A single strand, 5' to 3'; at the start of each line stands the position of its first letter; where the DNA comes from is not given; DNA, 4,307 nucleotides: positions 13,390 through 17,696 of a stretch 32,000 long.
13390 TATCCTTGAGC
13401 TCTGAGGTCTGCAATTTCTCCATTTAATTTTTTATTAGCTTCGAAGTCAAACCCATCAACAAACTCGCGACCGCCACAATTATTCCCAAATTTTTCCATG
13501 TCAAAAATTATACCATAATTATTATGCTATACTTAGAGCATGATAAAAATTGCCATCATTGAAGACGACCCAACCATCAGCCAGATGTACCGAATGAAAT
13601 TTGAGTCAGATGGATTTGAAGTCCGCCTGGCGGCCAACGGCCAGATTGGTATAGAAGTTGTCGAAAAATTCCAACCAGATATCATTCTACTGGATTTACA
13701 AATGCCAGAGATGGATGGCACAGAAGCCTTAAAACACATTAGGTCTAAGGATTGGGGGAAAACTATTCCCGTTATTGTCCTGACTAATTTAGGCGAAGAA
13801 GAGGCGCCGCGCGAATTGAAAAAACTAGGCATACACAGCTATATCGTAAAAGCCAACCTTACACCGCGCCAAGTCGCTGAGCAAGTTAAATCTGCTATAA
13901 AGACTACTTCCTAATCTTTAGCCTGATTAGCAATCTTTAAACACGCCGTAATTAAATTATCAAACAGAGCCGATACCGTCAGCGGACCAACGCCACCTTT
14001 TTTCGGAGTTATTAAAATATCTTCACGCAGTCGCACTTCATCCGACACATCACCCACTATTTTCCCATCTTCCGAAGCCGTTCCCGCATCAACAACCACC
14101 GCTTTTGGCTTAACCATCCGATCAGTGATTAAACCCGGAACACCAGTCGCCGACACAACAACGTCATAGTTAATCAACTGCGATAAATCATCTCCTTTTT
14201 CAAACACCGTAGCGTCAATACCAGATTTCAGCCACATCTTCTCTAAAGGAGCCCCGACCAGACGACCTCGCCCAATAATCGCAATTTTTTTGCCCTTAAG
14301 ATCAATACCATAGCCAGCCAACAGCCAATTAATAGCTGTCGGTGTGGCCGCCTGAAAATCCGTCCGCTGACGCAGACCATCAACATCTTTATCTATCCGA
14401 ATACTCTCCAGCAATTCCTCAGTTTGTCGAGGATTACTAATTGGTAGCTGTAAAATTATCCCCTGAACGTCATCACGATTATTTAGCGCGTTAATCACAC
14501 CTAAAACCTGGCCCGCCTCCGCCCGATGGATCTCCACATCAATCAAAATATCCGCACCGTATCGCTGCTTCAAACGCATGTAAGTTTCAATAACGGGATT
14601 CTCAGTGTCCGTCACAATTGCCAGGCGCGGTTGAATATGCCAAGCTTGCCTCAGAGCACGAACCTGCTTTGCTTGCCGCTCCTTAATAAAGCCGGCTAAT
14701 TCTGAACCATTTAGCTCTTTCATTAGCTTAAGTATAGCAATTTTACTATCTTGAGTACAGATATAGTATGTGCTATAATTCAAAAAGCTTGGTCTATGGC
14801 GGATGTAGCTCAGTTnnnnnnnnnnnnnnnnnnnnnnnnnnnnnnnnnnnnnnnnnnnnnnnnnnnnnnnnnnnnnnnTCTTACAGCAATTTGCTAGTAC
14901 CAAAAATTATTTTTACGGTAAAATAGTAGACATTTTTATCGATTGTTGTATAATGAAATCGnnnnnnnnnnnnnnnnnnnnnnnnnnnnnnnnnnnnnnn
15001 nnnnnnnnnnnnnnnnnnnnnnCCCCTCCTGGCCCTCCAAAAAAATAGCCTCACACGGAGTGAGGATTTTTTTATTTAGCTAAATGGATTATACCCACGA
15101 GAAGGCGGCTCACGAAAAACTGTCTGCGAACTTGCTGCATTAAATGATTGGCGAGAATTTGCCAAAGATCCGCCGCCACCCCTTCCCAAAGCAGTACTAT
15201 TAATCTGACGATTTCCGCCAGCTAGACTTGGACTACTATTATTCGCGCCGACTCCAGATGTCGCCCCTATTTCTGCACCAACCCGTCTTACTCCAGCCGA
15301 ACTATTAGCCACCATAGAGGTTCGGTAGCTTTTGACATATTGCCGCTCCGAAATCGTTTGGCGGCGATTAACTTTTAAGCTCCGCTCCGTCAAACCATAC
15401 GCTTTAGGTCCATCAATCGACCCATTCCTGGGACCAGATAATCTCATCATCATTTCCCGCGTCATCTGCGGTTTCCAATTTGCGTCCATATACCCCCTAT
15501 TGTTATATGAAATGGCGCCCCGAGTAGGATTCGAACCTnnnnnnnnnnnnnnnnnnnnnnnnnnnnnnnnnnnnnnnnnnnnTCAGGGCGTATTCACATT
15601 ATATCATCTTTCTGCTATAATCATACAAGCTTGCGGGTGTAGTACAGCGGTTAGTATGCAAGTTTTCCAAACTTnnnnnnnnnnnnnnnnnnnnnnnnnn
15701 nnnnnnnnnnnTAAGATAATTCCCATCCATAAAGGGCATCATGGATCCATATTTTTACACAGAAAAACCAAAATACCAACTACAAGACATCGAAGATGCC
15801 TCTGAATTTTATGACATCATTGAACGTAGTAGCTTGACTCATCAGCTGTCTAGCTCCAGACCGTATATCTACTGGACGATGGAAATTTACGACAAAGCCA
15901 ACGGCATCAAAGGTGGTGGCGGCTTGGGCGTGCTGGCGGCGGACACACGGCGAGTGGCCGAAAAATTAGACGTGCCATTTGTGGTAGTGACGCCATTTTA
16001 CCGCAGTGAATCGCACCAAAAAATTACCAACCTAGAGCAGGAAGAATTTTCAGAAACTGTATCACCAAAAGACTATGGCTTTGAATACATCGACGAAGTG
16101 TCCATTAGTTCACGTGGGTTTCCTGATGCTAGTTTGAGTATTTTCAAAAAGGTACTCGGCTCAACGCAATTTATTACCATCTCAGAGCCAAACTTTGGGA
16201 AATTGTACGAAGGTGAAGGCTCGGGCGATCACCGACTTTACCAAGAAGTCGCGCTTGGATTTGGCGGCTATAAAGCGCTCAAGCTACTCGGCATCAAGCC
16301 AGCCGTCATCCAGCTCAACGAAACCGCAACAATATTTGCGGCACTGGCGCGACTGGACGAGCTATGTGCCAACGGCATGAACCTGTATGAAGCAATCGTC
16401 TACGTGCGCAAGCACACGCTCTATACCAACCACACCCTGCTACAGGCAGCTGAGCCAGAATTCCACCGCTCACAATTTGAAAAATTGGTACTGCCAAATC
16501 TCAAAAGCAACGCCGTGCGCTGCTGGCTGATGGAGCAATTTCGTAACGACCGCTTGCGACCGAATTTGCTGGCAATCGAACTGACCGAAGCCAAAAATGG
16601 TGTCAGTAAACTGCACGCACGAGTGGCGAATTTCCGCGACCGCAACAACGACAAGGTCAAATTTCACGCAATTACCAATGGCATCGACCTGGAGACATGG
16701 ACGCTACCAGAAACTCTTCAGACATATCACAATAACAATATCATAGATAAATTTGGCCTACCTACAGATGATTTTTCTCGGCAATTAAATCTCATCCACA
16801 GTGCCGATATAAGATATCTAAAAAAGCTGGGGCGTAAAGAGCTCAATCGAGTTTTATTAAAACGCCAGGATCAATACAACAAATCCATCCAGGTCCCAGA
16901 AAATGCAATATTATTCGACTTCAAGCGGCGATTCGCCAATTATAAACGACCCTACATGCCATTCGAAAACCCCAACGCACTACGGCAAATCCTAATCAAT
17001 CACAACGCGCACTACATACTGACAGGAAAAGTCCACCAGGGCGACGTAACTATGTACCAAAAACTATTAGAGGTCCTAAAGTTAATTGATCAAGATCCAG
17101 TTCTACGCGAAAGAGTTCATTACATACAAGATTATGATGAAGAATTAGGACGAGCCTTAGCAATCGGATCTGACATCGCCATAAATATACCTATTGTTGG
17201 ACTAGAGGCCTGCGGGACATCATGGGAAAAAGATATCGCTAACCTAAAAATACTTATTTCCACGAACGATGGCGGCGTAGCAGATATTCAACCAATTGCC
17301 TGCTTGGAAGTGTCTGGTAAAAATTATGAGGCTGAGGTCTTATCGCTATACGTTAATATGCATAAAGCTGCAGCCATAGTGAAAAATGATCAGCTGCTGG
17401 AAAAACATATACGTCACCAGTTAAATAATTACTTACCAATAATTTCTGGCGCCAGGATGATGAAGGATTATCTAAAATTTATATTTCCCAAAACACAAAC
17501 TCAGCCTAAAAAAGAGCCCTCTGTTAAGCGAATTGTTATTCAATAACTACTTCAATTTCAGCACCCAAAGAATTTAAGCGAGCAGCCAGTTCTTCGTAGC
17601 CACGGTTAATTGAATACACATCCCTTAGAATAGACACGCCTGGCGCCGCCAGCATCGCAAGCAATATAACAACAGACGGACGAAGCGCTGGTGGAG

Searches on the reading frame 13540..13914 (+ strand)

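Call 44: search_protein_families(library=pfam, proteins=[window:13540-13914:+], max_evalue=0.00001)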
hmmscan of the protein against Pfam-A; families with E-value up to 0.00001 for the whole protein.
window:13540-13914:+ (124 aa): 1 family
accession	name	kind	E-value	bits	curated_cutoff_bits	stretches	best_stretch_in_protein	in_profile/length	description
PF00072.30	Response_reg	-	4.6e-25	88.4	30.2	1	4-106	1-101/111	Response regulator receiver domain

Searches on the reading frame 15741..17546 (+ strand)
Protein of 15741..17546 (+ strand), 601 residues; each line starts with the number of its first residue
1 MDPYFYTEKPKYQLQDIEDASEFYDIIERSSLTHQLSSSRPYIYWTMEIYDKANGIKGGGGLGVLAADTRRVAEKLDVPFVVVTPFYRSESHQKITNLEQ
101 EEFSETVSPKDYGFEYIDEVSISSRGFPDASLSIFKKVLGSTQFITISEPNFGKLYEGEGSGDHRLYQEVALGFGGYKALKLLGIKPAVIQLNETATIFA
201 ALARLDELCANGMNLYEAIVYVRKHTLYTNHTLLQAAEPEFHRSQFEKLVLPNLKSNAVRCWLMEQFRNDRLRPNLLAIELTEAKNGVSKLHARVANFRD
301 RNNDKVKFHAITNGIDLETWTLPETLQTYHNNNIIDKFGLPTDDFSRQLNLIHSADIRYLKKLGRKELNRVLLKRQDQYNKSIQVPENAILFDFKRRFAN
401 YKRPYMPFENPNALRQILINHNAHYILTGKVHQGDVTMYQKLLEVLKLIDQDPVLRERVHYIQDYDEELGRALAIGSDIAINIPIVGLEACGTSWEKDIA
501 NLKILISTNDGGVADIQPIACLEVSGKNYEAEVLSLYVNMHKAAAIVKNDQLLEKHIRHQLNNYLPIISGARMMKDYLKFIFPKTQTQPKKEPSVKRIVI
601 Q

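Call 45: search_protein_families(library=pfam, proteins=[window:15741-17546:+], max_evalue=0.00001)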
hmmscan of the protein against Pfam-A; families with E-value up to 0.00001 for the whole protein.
window:15741-17546:+ (601 aa): 1 family
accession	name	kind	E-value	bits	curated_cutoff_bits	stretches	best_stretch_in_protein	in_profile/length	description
PF00343.26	Phosphorylase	-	1.1e-16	60.7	27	1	260-558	312-628/713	Carbohydrate phosphorylase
